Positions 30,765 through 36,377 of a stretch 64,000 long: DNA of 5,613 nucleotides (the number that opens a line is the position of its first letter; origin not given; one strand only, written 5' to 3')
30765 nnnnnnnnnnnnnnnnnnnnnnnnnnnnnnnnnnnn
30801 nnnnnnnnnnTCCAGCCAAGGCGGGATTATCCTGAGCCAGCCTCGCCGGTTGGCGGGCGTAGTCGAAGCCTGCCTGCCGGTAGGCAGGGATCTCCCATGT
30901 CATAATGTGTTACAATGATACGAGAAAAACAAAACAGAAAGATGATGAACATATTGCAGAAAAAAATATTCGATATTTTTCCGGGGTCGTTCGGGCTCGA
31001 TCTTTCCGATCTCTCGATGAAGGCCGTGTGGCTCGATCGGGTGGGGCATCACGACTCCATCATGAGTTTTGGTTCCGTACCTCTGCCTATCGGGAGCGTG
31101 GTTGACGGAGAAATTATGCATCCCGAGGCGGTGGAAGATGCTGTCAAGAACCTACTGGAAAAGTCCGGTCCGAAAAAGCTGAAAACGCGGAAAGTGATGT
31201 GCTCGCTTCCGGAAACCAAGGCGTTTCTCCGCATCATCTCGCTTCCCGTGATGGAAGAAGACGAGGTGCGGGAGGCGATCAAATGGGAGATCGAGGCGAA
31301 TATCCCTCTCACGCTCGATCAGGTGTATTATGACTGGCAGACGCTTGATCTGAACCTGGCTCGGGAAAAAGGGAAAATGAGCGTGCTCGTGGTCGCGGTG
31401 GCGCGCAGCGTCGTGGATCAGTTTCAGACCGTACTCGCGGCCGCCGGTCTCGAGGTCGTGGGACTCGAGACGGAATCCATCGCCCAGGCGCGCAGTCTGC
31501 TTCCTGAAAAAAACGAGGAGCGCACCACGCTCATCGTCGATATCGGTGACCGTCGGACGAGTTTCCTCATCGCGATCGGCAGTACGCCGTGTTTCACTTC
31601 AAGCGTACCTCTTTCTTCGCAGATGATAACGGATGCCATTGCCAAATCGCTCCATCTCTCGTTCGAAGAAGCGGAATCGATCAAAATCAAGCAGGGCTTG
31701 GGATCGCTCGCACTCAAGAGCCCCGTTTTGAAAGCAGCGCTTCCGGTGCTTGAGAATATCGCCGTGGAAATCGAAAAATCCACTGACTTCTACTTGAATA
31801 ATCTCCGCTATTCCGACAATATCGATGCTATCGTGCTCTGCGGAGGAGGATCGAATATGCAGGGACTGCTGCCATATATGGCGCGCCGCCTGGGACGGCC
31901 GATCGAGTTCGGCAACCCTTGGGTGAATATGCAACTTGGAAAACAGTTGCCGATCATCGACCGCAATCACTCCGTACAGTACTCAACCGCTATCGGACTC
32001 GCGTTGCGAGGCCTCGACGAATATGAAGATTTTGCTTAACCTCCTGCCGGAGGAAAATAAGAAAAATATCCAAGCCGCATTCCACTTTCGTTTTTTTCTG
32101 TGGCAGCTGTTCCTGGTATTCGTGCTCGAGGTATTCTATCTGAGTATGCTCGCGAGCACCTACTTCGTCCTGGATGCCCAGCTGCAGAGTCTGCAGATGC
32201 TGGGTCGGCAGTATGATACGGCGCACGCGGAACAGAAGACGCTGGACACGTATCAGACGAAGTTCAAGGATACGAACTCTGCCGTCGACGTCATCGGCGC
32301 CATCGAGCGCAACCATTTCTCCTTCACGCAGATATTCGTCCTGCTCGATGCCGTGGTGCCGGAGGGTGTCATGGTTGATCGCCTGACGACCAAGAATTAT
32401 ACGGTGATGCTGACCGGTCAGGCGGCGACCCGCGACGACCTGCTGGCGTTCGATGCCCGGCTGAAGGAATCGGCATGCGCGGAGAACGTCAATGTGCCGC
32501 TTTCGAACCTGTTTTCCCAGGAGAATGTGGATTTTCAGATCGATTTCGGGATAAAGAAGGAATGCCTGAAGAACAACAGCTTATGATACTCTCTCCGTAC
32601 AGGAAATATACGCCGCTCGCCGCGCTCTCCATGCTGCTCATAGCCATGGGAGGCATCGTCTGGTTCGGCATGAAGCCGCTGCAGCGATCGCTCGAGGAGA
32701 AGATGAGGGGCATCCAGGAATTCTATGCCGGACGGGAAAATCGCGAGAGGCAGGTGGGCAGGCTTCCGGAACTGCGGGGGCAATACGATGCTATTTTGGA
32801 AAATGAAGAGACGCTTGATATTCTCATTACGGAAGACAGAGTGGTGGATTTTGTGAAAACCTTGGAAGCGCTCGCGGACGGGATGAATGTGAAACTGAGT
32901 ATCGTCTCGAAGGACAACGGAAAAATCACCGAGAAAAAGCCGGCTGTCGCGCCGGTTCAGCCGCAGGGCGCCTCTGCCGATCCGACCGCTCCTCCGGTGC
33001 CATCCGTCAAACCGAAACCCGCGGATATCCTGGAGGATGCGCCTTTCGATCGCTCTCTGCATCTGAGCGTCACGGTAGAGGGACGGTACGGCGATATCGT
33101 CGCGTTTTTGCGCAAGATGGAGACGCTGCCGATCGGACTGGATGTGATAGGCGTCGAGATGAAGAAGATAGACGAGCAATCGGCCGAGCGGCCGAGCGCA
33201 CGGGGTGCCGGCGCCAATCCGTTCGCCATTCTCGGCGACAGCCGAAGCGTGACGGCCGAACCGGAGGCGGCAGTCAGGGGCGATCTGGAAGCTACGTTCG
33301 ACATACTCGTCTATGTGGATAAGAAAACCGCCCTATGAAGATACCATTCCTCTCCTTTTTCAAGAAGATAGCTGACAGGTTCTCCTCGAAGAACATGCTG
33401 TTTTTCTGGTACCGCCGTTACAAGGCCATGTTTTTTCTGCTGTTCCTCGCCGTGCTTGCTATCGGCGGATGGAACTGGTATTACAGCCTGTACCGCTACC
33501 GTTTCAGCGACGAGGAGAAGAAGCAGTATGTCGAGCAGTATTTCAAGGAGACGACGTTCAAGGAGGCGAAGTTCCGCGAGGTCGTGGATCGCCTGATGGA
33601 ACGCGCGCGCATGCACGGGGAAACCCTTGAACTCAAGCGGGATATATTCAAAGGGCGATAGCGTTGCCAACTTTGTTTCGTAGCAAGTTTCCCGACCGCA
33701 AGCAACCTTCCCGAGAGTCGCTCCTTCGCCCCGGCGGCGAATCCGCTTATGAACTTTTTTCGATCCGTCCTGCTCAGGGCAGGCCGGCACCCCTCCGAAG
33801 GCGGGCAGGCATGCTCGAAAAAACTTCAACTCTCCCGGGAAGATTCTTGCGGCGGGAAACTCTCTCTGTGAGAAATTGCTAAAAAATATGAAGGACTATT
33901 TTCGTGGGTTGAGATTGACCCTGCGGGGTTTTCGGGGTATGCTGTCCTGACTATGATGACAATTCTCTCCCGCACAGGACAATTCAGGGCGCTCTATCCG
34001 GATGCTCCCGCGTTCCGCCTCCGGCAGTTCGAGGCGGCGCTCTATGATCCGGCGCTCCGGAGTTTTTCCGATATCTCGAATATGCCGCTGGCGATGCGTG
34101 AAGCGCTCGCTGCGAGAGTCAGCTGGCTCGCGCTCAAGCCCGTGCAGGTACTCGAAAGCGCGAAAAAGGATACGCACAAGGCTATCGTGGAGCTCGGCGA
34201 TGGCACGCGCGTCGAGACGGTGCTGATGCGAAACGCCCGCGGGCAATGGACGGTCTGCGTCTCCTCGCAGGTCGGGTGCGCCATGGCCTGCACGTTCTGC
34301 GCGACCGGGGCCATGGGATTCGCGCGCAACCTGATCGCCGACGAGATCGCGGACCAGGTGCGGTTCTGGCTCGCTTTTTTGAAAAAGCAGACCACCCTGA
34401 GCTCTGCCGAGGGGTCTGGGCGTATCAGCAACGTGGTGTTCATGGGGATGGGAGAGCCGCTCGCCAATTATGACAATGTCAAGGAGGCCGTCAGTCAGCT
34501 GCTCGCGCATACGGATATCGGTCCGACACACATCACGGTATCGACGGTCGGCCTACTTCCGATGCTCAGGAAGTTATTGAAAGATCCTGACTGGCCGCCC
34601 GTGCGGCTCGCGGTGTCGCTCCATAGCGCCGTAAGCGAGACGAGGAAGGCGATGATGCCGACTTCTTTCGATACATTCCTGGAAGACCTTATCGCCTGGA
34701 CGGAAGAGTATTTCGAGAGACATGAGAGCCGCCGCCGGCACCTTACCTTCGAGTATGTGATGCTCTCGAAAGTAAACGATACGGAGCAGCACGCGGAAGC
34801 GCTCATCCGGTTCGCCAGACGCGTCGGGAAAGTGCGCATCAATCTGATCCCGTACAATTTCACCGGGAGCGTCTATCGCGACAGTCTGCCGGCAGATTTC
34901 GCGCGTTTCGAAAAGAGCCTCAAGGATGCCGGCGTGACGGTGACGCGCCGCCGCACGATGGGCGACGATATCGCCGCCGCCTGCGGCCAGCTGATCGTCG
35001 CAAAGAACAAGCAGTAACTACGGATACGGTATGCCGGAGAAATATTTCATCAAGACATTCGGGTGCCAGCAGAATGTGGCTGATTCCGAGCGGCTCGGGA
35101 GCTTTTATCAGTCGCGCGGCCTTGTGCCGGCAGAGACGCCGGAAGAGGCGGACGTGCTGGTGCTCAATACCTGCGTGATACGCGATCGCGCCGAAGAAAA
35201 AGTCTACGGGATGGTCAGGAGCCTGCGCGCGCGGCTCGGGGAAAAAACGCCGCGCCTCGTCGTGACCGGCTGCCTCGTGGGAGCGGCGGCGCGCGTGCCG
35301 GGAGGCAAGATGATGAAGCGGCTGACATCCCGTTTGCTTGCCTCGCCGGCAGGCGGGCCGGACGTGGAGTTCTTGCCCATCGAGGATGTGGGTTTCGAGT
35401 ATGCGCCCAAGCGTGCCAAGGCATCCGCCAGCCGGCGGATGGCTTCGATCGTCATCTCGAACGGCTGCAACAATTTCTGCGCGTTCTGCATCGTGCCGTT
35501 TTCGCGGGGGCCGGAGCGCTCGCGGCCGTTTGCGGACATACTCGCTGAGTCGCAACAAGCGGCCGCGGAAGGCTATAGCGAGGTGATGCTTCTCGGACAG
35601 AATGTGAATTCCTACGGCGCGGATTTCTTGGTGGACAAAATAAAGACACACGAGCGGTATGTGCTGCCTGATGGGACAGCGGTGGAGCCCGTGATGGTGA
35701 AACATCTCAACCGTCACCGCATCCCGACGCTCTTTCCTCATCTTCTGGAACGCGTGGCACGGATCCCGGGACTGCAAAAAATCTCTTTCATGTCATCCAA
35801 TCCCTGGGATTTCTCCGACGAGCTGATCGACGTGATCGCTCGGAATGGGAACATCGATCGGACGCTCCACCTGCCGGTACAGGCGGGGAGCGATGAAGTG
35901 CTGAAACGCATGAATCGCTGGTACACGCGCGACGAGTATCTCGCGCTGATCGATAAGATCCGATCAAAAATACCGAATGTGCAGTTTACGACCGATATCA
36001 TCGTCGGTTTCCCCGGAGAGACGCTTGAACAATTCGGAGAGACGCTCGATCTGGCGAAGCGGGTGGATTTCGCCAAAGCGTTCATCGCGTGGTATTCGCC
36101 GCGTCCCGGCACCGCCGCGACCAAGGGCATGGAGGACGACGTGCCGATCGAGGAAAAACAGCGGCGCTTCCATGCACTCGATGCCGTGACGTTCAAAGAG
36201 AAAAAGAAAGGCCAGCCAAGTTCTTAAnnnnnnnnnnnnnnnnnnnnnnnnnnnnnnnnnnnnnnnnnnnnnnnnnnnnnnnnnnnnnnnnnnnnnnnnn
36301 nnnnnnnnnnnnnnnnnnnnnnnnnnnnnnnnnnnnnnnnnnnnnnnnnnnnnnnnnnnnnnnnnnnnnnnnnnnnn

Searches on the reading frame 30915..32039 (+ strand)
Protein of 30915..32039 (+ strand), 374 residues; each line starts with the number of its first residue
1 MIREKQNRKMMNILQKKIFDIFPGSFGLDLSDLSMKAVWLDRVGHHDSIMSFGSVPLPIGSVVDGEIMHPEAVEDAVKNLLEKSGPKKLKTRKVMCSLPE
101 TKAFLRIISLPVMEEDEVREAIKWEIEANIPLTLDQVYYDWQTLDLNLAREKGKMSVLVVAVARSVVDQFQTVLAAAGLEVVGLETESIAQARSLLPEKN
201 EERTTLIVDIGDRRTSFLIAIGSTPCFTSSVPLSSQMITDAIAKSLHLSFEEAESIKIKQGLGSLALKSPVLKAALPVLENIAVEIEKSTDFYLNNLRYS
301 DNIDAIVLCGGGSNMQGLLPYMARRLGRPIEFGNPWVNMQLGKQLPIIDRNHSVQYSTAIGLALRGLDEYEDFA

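Call 8: search_protein_families(library=pfam, proteins=[window:30915-32039:+], max_evalue=0.01)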
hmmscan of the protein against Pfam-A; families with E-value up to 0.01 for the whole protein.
window:30915-32039:+ (374 aa): 3 families
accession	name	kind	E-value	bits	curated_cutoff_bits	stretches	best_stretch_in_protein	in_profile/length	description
PF11104.14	PilM_2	-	1.3e-50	172.7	27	1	27-366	1-339/340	Type IV pilus assembly protein PilM;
PF14450.12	FtsA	-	2.7e-15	57.3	31.8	1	207-361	2-127/127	Cell division protein FtsA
PF06723.19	MreB_Mbl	-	0.0053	16.1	27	0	304-332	275-303/327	MreB/Mbl protein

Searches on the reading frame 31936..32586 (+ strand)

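Call 8: search_protein_families(library=pfam, proteins=[window:31936-32586:+], max_evalue=0.01)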
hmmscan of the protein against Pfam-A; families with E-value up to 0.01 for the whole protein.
window:31936-32586:+ (216 aa): 1 family
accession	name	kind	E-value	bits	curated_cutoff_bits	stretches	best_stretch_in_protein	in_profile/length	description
PF05137.18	PilN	-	1.4e-06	28.7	22.8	1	134-204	3-76/78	Fimbrial assembly protein (PilN)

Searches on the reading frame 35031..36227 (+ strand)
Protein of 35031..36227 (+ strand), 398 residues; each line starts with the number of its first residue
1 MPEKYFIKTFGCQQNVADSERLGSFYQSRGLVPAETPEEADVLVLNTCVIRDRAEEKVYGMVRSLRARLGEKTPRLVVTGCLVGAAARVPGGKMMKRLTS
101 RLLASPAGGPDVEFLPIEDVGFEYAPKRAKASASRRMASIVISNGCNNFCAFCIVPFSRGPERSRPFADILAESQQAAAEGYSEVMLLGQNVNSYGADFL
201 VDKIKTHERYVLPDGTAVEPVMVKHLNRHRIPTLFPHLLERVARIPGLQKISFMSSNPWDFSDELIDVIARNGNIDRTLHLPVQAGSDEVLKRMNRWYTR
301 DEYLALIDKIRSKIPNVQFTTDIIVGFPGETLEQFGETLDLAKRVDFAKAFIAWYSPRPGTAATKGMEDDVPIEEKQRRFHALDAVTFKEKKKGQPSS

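Call 62: search_protein_families(library=pfam, proteins=[window:35031-36227:+], max_evalue=0.00001)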
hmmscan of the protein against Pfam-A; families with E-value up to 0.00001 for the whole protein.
window:35031-36227:+ (398 aa): 2 families
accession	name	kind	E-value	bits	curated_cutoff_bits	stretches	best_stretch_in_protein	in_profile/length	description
PF04055.27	Radical_SAM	-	5e-30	105.3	29.5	1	140-342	1-166/166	Radical SAM superfamily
PF00919.26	UPF0004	-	1.1e-21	77.1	27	1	4-85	1-81/98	Uncharacterized protein family UPF0004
